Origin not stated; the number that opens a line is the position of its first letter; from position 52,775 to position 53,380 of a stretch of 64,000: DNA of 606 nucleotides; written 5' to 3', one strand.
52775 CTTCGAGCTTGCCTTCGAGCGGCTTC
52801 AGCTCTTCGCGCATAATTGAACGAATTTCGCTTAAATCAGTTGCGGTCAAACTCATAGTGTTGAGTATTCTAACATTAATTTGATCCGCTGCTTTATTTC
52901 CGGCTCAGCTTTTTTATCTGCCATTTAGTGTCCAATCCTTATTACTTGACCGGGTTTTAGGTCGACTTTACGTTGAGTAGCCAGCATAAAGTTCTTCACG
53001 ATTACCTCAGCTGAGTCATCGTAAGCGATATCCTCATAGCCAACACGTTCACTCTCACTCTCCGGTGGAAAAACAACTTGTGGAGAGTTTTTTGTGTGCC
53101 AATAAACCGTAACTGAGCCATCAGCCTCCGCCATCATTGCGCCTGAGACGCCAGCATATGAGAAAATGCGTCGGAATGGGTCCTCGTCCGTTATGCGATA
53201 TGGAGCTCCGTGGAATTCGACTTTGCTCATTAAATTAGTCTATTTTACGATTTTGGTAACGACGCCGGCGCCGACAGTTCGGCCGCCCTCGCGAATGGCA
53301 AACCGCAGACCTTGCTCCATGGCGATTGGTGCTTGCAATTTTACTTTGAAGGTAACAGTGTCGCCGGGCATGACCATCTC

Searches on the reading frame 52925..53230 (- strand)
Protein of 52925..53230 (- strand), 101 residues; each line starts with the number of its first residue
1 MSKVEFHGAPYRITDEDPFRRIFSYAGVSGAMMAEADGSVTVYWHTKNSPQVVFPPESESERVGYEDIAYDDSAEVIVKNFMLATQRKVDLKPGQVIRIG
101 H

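Call 3: search_protein_families(library=pfam, proteins=[window:52925-53230:-], max_evalue=0.1)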
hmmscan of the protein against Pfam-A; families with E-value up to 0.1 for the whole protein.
window:52925-53230:- (101 aa): 0 families

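Call 7: search_protein_families(library=phrogs, proteins=[window:52925-53230:-], max_evalue=0.1)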
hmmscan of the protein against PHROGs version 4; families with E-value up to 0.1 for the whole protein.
window:52925-53230:- (101 aa): 0 families

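Call 9: find_encoding_contigs(protein=window:52925-53230:-, flank=10000, max_places=8)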
Protein window:52925-53230:- (101 aa): 14 contigs read that carry it; 8 places shown.
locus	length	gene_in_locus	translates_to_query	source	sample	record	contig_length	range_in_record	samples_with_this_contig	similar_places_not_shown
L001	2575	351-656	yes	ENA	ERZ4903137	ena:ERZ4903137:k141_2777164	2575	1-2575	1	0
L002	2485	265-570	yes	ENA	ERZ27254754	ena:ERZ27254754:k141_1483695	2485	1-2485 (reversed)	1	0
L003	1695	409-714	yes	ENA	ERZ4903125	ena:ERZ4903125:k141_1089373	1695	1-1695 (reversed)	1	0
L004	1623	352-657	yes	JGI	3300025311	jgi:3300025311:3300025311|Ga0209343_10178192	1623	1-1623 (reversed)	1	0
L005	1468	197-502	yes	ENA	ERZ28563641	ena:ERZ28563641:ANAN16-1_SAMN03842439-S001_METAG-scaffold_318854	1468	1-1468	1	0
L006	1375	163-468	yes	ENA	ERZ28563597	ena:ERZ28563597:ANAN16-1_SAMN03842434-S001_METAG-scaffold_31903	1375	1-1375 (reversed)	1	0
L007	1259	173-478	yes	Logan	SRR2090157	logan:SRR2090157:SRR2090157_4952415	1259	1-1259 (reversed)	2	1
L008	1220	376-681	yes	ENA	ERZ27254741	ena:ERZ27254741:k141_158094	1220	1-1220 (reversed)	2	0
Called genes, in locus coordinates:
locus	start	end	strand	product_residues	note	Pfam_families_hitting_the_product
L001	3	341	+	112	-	?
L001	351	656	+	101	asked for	-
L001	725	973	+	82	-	-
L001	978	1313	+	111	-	PF00338:Ribosomal_S10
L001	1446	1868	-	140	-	PF03479:PCC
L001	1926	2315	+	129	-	PF01894:YjbQ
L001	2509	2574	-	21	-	?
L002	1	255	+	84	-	?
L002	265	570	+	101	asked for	-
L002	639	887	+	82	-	-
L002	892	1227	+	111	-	PF00338:Ribosomal_S10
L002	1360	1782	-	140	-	PF03479:PCC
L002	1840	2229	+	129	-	PF01894:YjbQ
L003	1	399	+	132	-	?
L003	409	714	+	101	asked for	-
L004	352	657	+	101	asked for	-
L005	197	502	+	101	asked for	-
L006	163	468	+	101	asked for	-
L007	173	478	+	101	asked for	-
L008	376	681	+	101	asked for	-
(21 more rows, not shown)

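Call 10: find_homologous_proteins(query=window:52925-53230:-, max_evalue=0.01)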
Query window:52925-53230:- (101 aa): 1 proteins with E <= 0.01 among 1 candidates.
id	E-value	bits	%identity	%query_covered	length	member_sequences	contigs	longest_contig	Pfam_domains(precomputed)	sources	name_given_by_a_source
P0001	1.3e-37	146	100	68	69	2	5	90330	-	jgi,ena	-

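Call 48: search_protein_representatives(protein=window:52925-53230:-)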
Query: 101 residues. Proteins with E-value up to 0.001 (for the whole library): 6; up to 1e-10: 2; up to 1e-30: 2. The best 6 are listed.
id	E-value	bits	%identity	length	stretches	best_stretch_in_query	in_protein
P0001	4.3e-38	145.7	100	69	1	33-101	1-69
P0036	1.9e-34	134.0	64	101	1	1-100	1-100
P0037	4.5e-10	55.9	41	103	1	3-99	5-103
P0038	1.3e-06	44.8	42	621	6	36-64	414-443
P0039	1.4e-04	38.2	32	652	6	8-50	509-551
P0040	1.5e-04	38.1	36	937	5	26-72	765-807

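Call 51: find_encoding_contigs(protein=P0036, flank=8000, max_places=3)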
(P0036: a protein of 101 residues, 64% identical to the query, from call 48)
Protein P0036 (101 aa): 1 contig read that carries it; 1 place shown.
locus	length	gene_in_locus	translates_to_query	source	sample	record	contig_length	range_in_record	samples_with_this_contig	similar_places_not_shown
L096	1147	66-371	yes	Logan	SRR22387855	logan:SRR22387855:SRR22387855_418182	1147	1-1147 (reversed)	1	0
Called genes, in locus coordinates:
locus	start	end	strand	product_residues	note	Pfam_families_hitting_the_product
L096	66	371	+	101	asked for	-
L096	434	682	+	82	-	-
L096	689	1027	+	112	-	PF00338:Ribosomal_S10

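Call 52: find_encoding_contigs(protein=P0037, flank=8000, max_places=3)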
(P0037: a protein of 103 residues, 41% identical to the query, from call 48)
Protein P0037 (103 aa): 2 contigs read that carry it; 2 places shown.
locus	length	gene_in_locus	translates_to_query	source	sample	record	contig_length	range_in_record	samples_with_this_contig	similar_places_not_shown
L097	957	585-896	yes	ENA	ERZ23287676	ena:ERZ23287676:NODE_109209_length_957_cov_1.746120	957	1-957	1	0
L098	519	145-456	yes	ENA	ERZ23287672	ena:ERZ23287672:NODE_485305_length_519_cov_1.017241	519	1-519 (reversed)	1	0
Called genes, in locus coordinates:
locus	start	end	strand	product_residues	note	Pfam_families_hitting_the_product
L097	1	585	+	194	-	?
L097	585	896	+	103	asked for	-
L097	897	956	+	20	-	?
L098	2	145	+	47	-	?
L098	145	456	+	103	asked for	-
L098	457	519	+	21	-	?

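Call 86: predict_structure(alignment_id=A7)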
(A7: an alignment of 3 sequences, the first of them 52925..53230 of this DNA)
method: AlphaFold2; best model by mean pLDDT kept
length: 101 residues; sequences in the alignment: 3
mean_pLDDT: 81.5   pTM: 0.75
mean pLDDT of the five models: 81.5, 66.6, 46.9, 41.1, 37.6
residues with pLDDT >= 90: 20; 70-90: 65; 50-70: 12; < 50: 4
segments of 3 or more residues with pLDDT < 50: 59-61
pLDDT, mean of each block of 10 residues (from residue 1): 87 88 91 88 85 73 72 88 73 75 43
secondary structure, 60 per line:
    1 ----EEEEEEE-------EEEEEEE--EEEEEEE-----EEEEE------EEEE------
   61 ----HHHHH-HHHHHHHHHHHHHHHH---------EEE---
elements in order: E5-11 E19-25 E28-34 E40-44 E51-54 H65-69 H71-86 E96-98

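Call 88: search_protein_families(library=padloc, proteins=[window:52925-53230:-], max_evalue=0.01)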
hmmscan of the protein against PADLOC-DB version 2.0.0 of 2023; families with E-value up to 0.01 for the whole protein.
window:52925-53230:- (101 aa): 0 families

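Call 89: search_protein_families(library=ncbifam, proteins=[window:52925-53230:-], max_evalue=0.01)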
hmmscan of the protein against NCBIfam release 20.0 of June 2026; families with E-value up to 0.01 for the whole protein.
window:52925-53230:- (101 aa): 0 families

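Call 90: fold_search(model_id=the predicted structure, library=pdb)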
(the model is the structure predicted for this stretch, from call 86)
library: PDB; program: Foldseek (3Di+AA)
matches with E <= 10: 341; with E <= 0.001: 0
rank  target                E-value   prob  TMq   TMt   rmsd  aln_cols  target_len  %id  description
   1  9jus_v                4.7e-01  0.10  0.23  0.05  11.2       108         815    7  Structure of villin bound to an actin trimer (released 2025-10-08)
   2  9jus_V                6.0e-01  0.08  0.21  0.05  11.2       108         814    8  Structure of villin bound to an actin trimer (released 2025-10-08)
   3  4yha_F                6.7e-01  0.13  0.28  0.15   8.7        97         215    9  Crystal structure of the complex of Helicobacter pylori alpha-Carbonic Anhydrase with methazolamide (released 2015-07-01)
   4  1p8x_B                8.0e-01  0.13  0.26  0.10   9.9       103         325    6  The Calcium-Activated C-terminal half of gelsolin (released 2003-10-14)
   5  6qhg_B                9.6e-01  0.06  0.24  0.22  13.1       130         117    8  Structure of the cap-binding domain of Rift Valley Fever virus L protein (released 2019-05-22)
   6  4n7v_A                9.6e-01  0.06  0.21  0.12  14.1       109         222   17  Crystal structure of human Plk4 cryptic polo box (CPB) in complex with a Cep152 N-terminal fragment (released 2014-07-02)
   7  8vo1                  1.1e+00  0.14  0.37  0.29  13.6       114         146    9  Pathogenesis related 10-10 C155S mutant (released 2024-10-23)
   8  7agv_A                1.2e+00  0.18  0.35  0.24   7.9        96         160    5  High-resolution structure of the K+/H+ antiporter subunit KhtT in complex with c-di-AMP (released 2021-03-31)
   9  3btu_C                1.2e+00  0.08  0.27  0.10  11.6        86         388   10  Crystal structure of the super-repressor mutant of Gal80p from Saccharomyces cerevisiae; Gal80(S2) [E351K] (released 2008-03-04)
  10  8z97_C                1.3e+00  0.07  0.26  0.08  12.5       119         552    8  Cryo-EM structure of Thogoto virus polymerase in a transcription elongation conformation (released 2024-05-29)
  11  8z9r_C                1.4e+00  0.06  0.28  0.05  14.9       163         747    8  Cryo-EM structure of Thogoto virus polymerase in a replication elongation-reception conformation (released 2024-05-29)
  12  8olx_B                1.4e+00  0.02  0.15  0.03  14.0       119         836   12  MutSbeta bound to (CAG)2 DNA (canonical form) (released 2023-05-24)
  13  4fma_J                1.4e+00  0.15  0.31  0.12   5.3        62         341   14  EspG structure (released 2012-09-05)
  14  7sog_B                1.4e+00  0.13  0.23  0.19   8.0        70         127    8  Thermostable actophorin (released 2022-04-20)
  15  7dc0_A                1.5e+00  0.12  0.28  0.23   4.1        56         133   18  Crystal structure of glycan-free Pseudomonas taiwanensis lectin (released 2021-04-28)
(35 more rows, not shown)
